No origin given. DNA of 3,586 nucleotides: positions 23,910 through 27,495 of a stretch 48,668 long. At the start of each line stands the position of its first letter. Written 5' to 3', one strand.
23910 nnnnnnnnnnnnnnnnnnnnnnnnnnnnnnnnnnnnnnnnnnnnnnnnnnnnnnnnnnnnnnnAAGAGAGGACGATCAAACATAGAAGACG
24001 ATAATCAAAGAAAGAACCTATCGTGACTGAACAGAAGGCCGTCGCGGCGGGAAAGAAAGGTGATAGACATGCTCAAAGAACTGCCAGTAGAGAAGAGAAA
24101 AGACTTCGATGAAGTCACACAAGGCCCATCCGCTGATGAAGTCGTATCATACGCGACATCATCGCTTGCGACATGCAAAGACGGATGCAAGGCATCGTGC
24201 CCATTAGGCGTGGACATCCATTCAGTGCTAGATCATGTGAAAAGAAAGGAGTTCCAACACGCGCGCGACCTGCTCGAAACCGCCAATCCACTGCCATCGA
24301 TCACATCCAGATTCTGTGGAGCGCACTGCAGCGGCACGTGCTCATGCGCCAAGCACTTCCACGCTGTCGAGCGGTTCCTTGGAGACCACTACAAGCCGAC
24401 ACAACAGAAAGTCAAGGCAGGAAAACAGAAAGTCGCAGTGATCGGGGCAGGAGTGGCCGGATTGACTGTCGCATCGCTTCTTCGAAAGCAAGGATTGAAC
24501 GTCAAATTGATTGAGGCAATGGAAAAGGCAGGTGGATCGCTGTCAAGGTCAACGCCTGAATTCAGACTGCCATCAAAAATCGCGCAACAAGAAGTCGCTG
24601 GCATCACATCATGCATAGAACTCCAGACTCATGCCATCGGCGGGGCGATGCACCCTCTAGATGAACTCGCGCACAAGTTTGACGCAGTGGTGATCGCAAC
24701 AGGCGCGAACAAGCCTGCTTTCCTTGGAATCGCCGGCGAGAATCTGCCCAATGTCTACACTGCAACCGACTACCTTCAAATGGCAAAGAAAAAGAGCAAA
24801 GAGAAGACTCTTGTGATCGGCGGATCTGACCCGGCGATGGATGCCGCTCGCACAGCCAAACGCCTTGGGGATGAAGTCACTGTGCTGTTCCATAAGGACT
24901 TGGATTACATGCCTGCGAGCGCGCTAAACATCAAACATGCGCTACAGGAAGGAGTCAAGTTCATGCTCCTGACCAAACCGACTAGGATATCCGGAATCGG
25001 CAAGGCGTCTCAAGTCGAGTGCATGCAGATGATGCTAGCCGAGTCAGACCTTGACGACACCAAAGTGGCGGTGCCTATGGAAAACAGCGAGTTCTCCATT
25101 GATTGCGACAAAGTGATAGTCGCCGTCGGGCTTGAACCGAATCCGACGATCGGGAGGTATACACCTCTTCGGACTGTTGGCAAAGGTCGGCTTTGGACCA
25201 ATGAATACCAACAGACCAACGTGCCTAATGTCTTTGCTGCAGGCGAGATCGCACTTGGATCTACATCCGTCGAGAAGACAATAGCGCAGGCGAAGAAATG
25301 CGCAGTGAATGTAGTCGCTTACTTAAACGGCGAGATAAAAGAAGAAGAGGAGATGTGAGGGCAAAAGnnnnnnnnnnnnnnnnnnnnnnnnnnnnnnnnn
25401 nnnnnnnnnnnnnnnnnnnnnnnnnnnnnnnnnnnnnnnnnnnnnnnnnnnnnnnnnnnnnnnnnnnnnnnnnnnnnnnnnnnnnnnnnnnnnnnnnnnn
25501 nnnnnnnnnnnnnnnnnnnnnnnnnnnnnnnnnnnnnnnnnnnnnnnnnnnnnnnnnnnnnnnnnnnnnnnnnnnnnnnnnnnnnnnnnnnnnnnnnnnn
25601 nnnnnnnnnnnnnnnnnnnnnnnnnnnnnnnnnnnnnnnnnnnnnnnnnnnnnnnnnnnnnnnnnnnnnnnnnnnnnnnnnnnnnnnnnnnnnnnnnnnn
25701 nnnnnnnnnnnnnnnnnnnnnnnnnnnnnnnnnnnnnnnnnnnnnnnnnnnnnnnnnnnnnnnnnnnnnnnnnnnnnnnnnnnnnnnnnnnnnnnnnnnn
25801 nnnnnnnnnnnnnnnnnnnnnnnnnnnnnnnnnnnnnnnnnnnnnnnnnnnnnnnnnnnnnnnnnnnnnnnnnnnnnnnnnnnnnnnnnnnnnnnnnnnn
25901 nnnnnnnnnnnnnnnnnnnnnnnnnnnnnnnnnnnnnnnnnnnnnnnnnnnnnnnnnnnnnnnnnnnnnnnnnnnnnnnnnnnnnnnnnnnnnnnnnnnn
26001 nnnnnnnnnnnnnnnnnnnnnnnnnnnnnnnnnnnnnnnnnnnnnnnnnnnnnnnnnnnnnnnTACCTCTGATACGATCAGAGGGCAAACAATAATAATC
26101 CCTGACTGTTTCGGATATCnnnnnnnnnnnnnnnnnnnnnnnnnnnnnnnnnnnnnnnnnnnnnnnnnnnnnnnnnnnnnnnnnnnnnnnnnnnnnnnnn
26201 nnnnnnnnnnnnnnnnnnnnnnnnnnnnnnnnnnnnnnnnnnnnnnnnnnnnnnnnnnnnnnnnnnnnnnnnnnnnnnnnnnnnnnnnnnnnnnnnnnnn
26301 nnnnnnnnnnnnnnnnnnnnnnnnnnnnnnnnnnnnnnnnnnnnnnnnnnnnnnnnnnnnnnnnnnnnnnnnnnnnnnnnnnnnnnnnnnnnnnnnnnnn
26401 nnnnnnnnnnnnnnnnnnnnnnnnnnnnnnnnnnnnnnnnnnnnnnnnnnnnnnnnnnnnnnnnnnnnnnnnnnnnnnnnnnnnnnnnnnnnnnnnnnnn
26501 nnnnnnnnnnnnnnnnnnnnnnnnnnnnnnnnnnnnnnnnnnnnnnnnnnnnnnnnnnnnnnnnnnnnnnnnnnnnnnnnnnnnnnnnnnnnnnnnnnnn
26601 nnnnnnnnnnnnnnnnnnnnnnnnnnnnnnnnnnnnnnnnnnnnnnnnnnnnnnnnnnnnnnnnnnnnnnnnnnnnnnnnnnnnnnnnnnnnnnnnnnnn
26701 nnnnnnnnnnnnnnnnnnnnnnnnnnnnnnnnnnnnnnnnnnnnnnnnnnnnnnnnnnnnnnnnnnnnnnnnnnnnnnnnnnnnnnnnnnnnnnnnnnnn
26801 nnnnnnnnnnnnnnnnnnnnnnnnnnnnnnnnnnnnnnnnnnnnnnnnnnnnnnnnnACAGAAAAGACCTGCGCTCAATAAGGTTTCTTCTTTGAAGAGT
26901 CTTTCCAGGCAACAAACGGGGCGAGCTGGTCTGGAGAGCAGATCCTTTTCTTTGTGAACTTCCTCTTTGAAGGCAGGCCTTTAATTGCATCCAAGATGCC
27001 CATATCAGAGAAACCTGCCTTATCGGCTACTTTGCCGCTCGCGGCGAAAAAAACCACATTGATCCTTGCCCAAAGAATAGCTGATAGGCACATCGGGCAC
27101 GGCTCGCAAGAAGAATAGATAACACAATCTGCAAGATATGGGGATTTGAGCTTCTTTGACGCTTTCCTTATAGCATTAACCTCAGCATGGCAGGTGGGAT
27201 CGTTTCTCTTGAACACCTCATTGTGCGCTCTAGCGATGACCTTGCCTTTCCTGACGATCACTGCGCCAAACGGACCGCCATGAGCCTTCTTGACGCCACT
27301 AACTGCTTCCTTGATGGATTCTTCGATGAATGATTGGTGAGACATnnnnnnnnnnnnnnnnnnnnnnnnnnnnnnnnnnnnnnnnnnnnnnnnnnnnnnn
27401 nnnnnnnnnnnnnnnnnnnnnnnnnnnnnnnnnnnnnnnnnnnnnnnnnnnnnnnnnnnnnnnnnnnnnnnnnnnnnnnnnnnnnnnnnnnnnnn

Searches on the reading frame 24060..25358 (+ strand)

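Call 12: search_protein_families(library=pfam, proteins=[window:24060-25358:+], max_evalue=0.0001)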
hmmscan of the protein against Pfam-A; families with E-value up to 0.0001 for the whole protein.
window:24060-25358:+ (432 aa): 12 families
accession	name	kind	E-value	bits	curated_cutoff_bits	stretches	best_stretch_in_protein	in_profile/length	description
PF07992.20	Pyr_redox_2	-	6.9e-37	127.9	26.1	2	204-409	97-282/291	Pyridine nucleotide-disulphide oxidoreductase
PF13738.12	Pyr_redox_3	-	1.2e-17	64.6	30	1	209-395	127-305/305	Pyridine nucleotide-disulphide oxidoreductase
PF00070.33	Pyr_redox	-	1.2e-13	51.9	22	1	249-319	1-77/82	Pyridine nucleotide-disulphide oxidoreductase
PF14691.11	Fer4_20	-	2.6e-13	50.2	25.8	1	13-110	2-107/113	Dihydroprymidine dehydrogenase domain II, 4Fe-4S cluster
PF01266.30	DAO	-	2.4e-08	34.3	27.9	1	124-165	1-43/353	FAD dependent oxidoreductase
PF13450.12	NAD_binding_8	-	4.8e-08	33.6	21.9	1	127-163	1-37/68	NAD(P)-binding Rossmann-like domain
PF00890.30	FAD_binding_2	-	5.4e-08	32.9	20.4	1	125-171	2-48/414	FAD binding domain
PF03486.20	HI0933_like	-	1.6e-07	31.4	50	0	124-159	2-37/244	HI0933-like protein Rossmann domain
PF01262.27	AlaDh_PNT_C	-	7.4e-07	29.2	23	0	122-158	28-64/214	Alanine dehydrogenase/PNT, C-terminal domain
PF12831.13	FAD_oxidored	-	2.9e-05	24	27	0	125-182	2-60/416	FAD dependent oxidoreductase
PF01494.25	FAD_binding_3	-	4.4e-05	23.3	22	1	124-157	3-36/349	FAD binding domain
PF01593.30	Amino_oxidase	-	5.9e-05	23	19.8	0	132-159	1-28/443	Flavin containing amine oxidoreductase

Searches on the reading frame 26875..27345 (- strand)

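Call 65: search_protein_families(library=pfam, proteins=[window:26875-27345:-], max_evalue=0.0001)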
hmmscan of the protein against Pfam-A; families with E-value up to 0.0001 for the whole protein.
window:26875-27345:- (156 aa): 4 families
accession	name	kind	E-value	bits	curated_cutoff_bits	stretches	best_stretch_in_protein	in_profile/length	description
PF00383.29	dCMP_cyt_deam_1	-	3.2e-26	91.6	25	1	3-101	4-101/102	Cytidine and deoxycytidylate deaminase zinc-binding region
PF14437.12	MafB19-deam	-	1.3e-23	83.9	27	1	1-104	1-103/142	MafB19-like deaminase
PF14439.12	Bd3614-deam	-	5.5e-06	26.8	38.5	1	28-91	13-75/113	Bd3614-like deaminase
PF18750.7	SNAD4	-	1.4e-05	25.6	27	1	41-91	21-72/130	Secreted Novel AID/APOBEC-like Deaminase 4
